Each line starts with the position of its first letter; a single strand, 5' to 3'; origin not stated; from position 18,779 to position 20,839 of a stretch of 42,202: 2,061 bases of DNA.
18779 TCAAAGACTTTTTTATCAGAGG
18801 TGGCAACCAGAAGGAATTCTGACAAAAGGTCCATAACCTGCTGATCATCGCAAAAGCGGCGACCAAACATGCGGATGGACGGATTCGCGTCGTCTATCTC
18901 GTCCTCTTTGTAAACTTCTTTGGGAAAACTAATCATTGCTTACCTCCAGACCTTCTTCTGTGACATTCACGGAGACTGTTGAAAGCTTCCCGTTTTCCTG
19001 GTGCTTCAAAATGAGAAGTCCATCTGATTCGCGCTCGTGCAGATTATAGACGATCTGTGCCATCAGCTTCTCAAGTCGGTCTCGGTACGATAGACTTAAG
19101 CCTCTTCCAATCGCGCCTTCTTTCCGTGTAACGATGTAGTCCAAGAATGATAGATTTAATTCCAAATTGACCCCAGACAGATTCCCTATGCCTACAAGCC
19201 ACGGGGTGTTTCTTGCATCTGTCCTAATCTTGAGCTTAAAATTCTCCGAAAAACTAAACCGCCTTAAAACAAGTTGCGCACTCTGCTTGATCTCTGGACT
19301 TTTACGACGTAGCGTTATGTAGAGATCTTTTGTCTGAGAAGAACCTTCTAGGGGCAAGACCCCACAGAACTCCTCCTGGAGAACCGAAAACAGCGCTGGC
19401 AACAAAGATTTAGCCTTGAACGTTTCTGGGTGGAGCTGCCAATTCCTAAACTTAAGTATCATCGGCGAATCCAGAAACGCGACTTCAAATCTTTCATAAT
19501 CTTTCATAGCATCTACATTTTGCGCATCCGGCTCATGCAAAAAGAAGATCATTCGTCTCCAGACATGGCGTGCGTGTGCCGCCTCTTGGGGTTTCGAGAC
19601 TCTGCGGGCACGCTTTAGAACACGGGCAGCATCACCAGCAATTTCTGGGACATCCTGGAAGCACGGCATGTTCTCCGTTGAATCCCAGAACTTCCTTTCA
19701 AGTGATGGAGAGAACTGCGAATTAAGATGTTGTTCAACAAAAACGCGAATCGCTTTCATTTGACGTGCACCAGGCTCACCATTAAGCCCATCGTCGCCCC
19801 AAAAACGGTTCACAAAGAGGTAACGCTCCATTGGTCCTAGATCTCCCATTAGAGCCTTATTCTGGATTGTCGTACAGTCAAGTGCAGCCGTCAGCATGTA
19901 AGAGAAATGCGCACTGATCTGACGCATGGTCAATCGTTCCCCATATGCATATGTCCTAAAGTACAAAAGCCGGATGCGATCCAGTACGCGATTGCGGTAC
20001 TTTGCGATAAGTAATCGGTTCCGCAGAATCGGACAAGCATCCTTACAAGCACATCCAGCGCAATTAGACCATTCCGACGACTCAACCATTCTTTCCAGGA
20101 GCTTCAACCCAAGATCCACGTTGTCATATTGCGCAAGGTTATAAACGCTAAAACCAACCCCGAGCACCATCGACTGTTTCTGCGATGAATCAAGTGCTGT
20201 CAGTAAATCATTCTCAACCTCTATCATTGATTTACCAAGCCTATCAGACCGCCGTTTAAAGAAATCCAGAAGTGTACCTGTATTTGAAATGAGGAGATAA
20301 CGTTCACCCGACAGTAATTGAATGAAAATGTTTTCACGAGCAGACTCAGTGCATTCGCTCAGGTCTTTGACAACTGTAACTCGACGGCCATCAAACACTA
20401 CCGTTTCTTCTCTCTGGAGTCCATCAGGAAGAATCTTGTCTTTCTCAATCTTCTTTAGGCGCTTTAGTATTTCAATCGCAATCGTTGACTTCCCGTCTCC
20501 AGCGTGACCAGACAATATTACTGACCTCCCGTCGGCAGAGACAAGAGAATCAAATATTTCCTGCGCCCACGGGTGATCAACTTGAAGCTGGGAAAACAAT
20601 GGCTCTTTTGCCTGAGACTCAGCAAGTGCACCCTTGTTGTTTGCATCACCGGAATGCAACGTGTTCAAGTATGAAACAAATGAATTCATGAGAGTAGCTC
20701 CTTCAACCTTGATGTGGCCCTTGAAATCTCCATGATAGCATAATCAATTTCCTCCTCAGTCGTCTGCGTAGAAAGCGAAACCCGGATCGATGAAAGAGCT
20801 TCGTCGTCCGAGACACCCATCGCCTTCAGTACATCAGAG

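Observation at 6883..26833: Nine-gene, ~20-kb lower-GC operon: composite phosphorothioation-type defence island with no host-type promoter of its own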

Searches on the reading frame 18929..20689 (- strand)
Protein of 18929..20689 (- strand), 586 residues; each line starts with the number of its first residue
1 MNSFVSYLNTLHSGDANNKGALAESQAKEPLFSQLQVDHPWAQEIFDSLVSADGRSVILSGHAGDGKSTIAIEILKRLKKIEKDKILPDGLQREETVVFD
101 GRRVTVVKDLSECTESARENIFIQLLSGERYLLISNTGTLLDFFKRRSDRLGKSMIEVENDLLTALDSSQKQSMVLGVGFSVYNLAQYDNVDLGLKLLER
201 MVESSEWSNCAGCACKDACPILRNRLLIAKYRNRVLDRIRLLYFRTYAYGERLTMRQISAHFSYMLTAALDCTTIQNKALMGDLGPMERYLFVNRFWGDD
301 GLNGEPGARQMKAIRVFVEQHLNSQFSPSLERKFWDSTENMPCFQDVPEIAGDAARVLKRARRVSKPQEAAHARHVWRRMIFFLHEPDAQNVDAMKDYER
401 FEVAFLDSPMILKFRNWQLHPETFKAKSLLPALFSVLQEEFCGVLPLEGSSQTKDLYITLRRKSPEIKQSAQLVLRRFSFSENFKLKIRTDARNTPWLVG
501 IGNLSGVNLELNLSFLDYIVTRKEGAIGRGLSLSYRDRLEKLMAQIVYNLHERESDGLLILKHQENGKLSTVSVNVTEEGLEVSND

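Call 4: search_protein_families(library=padloc, proteins=[window:18929-20689:-])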
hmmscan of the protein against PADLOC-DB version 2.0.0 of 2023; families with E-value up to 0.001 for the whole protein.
window:18929-20689:- (586 aa): 6 families
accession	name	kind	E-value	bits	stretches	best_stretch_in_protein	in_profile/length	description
PDLC02795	SspF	-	1.1e-26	91.6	1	2-298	1-290/560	SspF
PDLC02793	SspF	-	5.5e-26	89.1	1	32-258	30-262/600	SspF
PDLC02796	SspF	-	4.1e-23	80.2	1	2-317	1-302/525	SspF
PDLC02797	SspF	-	1.3e-11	41.6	1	4-227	5-237/568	SspF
PDLC02794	SspF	-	4.9e-09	33.4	1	26-209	24-218/572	SspF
PDLC02798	SspF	-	4.8e-07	26.6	1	53-259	59-268/607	SspF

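Call 5: search_protein_families(library=pfam, proteins=[window:18929-20689:-], max_evalue=0.01)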
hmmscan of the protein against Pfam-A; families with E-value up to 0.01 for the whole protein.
window:18929-20689:- (586 aa): 2 families
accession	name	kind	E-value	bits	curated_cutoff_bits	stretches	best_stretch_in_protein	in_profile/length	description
PF00910.28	RNA_helicase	-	0.00011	23.1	21.5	1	57-133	1-82/105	RNA helicase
PF20720.3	nSTAND3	-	0.0058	16.8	27.2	0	55-80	18-43/155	Novel STAND NTPase 3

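Call 6: search_protein_families(library=ncbifam, proteins=[window:18929-20689:-], max_evalue=0.01)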
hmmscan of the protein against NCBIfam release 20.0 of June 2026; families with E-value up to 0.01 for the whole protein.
window:18929-20689:- (586 aa): 0 families

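Call 17: find_related_loci(query=A2, collection=metagenome_contigs, flank=10000)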
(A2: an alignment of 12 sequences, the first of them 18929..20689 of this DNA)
Query A2 (586 aa) in metagenome_contigs; peptide patterns used: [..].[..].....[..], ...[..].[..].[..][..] (x = any residue, [..] = any of these).
600 stretches matched a pattern (row limit reached: there are more); 285 encode a relative of the query (tblastn E <= 1e-3); the best 80 are kept; 80 distinct loci.
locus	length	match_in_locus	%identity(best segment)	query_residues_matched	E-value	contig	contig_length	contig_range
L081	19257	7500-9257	46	2-586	3e-166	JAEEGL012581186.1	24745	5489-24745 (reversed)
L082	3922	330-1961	43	2-547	1e-143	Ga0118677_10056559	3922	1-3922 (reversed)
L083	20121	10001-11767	41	2-586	4e-125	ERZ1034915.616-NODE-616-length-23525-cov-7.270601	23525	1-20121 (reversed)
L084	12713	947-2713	41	2-586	9e-123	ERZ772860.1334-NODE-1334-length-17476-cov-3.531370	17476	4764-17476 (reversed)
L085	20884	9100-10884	37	1-580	5e-117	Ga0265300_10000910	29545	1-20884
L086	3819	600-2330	39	2-578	1e-114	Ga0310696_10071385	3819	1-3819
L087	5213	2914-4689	38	2-585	2e-111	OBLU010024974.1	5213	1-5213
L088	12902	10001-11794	38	2-585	1e-110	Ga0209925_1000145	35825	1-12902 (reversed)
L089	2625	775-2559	37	1-585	1e-113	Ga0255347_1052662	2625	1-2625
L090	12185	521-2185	38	2-548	4e-106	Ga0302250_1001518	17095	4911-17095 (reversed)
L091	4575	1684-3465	37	2-585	9e-106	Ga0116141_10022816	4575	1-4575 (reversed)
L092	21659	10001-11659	38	2-546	2e-103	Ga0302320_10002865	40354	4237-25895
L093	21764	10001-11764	36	2-586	4e-102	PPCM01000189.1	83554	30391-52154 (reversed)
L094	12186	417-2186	33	2-585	1e-100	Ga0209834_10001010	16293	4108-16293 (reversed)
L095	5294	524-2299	36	2-585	1e-100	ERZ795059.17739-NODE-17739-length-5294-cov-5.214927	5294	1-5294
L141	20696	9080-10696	31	2-547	2e-65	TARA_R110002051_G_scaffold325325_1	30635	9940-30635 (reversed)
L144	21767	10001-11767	33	2-586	2e-91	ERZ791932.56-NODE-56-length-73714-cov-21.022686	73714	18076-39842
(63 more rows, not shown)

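Call 39: search_dna_similar(query=window:18929-20689:-, collection=plasmids, mode=protein, max_rows=30, max_evalue=0.1)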
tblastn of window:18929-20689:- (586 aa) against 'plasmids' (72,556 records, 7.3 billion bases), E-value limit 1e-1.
Records with a match: 22; places in all: 22; records where one place covers at least 80% of the query: 0.
Best place of each record, by identity: <60% 22.
By first word of the organism name: Rhizobium 4; Agrobacterium 3; Sphingomonas 2; Sinorhizobium 2; Sphingopyxis 2; Falsirhodobacter 1; Piscinibacter 1; Azospirillum 1; Microvirga 1; Polaromonas 1; and 4 more.
By predicted mobility (MOB-suite, as given by PLSDB): non-mobilizable 10; conjugative 8; mobilizable 4.
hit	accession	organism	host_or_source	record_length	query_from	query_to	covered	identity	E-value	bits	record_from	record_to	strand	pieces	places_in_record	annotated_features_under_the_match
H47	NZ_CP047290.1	Falsirhodobacter algicola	Grateloupia sp.,single cell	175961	33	392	61%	25.9%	6e-15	86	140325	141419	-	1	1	ATP-binding protein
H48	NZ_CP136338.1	Piscinibacter gummiphilus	single cell,soil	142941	2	298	51%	23.9%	1e-8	66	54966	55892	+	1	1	protein kinase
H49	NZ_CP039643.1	Azospirillum sp. TSA2s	Soil,rice paddy soil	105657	35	314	48%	25.3%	8e-8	63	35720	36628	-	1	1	hypothetical protein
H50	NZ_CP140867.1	Rhizobium leguminosarum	Trifolium pratense,whole organism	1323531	56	317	45%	27.0%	7e-7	60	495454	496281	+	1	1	record has no annotation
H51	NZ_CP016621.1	Microvirga ossetica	Vicia alpestris,cell culture,nodules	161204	35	283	42%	28.4%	5e-8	64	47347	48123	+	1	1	hypothetical protein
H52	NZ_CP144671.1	Sphingomonas sp. gentR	other,gentamicin working solution ...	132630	53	317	45%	25.7%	7e-7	60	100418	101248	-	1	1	hypothetical protein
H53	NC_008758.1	Polaromonas naphthalenivorans CJ2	-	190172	20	278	44%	24.3%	5e-5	54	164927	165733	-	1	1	hypothetical protein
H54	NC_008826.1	Methylibium petroleiphilum PM1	-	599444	35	295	45%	23.9%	3e-3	49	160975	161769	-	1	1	hypothetical protein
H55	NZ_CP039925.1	Agrobacterium tumefaciens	-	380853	40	292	43%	24.5%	3e-7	61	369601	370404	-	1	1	hypothetical protein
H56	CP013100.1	Candidatus Tenderia electrophaga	mixed culture,Biocathode MCL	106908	3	225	38%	23.0%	1e-6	59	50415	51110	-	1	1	hypothetical protein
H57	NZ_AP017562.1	Pseudanabaena sp. ABRG5-3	-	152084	15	225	36%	23.3%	6e-5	54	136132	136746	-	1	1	hypothetical protein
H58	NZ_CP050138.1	Sphingomonas sp. CL5.1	-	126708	45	225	31%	27.1%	2e-5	56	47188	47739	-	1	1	hypothetical protein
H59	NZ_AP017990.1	Aminobacter sp. SS-2016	Lotus japoicus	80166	40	225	32%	25.8%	2e-6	59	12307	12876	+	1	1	hypothetical protein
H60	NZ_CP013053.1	Sinorhizobium americanum CCGM7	Phaseolus vulgaris,root nodules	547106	40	225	32%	24.7%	5e-5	54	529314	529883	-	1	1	hypothetical protein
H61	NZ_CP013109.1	Sinorhizobium americanum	Vachellia farnesiana,cell culture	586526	40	225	32%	24.7%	5e-5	54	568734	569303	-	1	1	hypothetical protein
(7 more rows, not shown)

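Call 51: search_solved_structures(query=A2, max_evalue=1)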
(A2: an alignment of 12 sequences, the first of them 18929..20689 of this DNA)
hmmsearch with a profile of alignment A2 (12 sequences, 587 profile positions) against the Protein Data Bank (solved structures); distinct sequences matched with E-value up to 1: 65 (the best 60 are shown).
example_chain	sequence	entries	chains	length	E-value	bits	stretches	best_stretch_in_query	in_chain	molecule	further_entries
7ndf_A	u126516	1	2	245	0.017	16.8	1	47-95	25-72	Lipid A ABC transporter ATP-binding protein/permease MsbA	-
9wfu_A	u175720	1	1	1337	0.021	16.4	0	24-69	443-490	ABC transporter D family member 1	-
9wfg_A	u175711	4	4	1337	0.021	16.4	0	24-69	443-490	ABC transporter D family member 1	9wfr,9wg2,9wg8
7zk9_A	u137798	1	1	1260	0.021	16.4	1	28-87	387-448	ATP-dependent translocase ABCB1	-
7zk8_A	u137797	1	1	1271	0.021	16.4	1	28-87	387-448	ATP-dependent translocase ABCB1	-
6fn1_A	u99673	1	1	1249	0.022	16.4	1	28-87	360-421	Human-mouse chimeric ABCB1 (ABCBHM)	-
6fn4_A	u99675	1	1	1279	0.023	16.3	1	28-87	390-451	Apo form of Human-mouse chimeric ABCB1 (ABCB1HM) in complex with Antigen binding fragment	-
7zk4_A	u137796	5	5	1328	0.024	16.3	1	28-87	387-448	ATP-dependent translocase ABCB1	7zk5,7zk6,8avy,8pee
7zka_A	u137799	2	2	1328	0.024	16.3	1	28-87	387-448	ATP-dependent translocase ABCB1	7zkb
6geb_A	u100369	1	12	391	0.027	16.1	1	42-90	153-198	DotB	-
9fuz_B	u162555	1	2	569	0.047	15.3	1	47-95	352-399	ATP-dependent lipid A-core flippase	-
3b5w_A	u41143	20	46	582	0.048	15.2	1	47-95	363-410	Lipid A export ATP-binding/permease protein msbA | ATP-dependent lipid A-core flippase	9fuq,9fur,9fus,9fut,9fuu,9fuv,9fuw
6bpl_A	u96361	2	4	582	0.048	15.2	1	47-95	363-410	Lipid A export ATP-binding/permease protein MsbA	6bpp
8dmm_A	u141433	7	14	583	0.048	15.2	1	47-95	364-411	ATP-binding transport protein MsbA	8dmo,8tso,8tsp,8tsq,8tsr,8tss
7ph2_A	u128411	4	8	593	0.049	15.2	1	47-95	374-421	ATP-dependent lipid A-core flippase | ATP-binding transport protein multicopy suppressor of htrB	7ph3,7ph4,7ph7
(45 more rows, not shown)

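Call 57: search_protein_families(library=pfam, proteins=[L144:301-1527:-, L144:1531-3597:-, L144:3551-6277:-, L144:7530-8774:+, L144:9050-9622:+, L141:409-1653:-, L141:2542-3966:+, L141:3963-5960:+, L141:6698-9079:+], max_evalue=0.001)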
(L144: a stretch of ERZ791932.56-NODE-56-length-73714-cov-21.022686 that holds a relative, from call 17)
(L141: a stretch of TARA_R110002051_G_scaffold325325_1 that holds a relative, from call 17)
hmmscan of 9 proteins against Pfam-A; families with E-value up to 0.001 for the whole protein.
L144:301-1527:- (408 aa): 2 families
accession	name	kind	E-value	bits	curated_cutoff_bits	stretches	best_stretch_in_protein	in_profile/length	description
PF10544.15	T5orf172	-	8.8e-14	52.3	20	1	275-387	1-100/101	T5orf172 domain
PF13455.12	MUG113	-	7.2e-13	49.4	22.3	1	299-385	1-71/73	Meiotically up-regulated gene 113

L144:1531-3597:- (688 aa): 2 families
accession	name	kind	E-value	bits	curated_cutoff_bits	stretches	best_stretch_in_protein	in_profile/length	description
PF00270.35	DEAD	-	9.1e-06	25.9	26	1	40-200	4-156/167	DEAD/DEAH box helicase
PF00271.37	Helicase_C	-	0.00013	22.7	23.5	1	341-386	63-108/110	Helicase conserved C-terminal domain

L144:3551-6277:- (908 aa): 7 families
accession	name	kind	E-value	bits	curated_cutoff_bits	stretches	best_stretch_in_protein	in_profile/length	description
PF20473.4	MmeI_Mtase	-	1.5e-86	290.2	27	1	336-595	3-258/259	MmeI, DNA-methyltransferase domain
PF20466.3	MmeI_TRD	-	1.4e-60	204.6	27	1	614-810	2-206/207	MmeI, target recognition domain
PF20467.3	MmeI_C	-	1.2e-28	99.6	27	1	812-890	2-80/83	MmeI, C-terminal domain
PF20464.3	MmeI_N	-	1.6e-22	81.2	27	1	22-163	23-178/181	MmeI, N-terminal domain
PF20465.4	MmeI_hel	-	2.1e-22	80.1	27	1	175-255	1-75/75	MmeI, helicase spacer domain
PF02384.22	N6_Mtase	-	2.4e-06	27.6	20.4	1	357-537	51-187/311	N-6 DNA Methylase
PF07669.17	Eco57I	-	1.7e-05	25.4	25.3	1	407-556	2-159/171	Eco57I restriction-modification methylase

L144:7530-8774:+ (414 aa): 1 family
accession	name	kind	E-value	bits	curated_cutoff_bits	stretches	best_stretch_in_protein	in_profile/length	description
PF22863.1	TraI_middle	-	1.2e-23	83.6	27.6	1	52-145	2-88/89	TraI-like middle domain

L144:9050-9622:+ (190 aa): 1 family
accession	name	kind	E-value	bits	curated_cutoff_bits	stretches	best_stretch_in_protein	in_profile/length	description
PF13340.11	DUF4096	-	4e-31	107.5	34.3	1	7-81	1-75/76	Putative transposase of IS4/5 family (DUF4096)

L141:409-1653:- (414 aa): 1 family
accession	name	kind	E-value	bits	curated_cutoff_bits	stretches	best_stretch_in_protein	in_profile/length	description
PF14284.11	PcfJ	-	9.6e-11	42.1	25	1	275-402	16-144/147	PcfJ-like protein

L141:2542-3966:+ (474 aa): 2 families
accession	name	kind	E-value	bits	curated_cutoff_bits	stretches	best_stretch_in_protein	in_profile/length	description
PF25202.1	DUF7834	-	4.2e-40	138.5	27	1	207-428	2-230/235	Family of unknown function (DUF7834)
PF03235.19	GmrSD_N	-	2e-30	106.8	33.2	1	41-198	12-198/199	GmrSD restriction endonuclease, N-terminal domain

L141:3963-5960:+ (665 aa): 2 families
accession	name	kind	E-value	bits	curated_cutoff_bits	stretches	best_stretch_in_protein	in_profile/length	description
PF03235.19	GmrSD_N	-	5.6e-30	105.4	33.2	1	21-230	6-199/199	GmrSD restriction endonuclease, N-terminal domain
PF07510.16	GmrSD_C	-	3.4e-18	66.3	23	1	518-652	4-138/138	GmrSD restriction endonucleases, C-terminal domain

L141:6698-9079:+ (794 aa): 4 families
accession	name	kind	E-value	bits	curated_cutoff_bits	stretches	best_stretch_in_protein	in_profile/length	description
PF00069.31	Pkinase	-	2.5e-36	125.9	31.7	2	498-711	3-208/263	Protein kinase domain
PF07714.23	PK_Tyr_Ser-Thr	-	4.6e-20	72.4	23.1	2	270-455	43-226/258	Protein tyrosine and serine/threonine kinase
PF08378.17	NERD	-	7.9e-11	42.9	22.1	1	30-141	3-111/111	Nuclease-related domain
PF01636.29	APH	-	7e-09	36.2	23.2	0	597-652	149-199/239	Phosphotransferase enzyme family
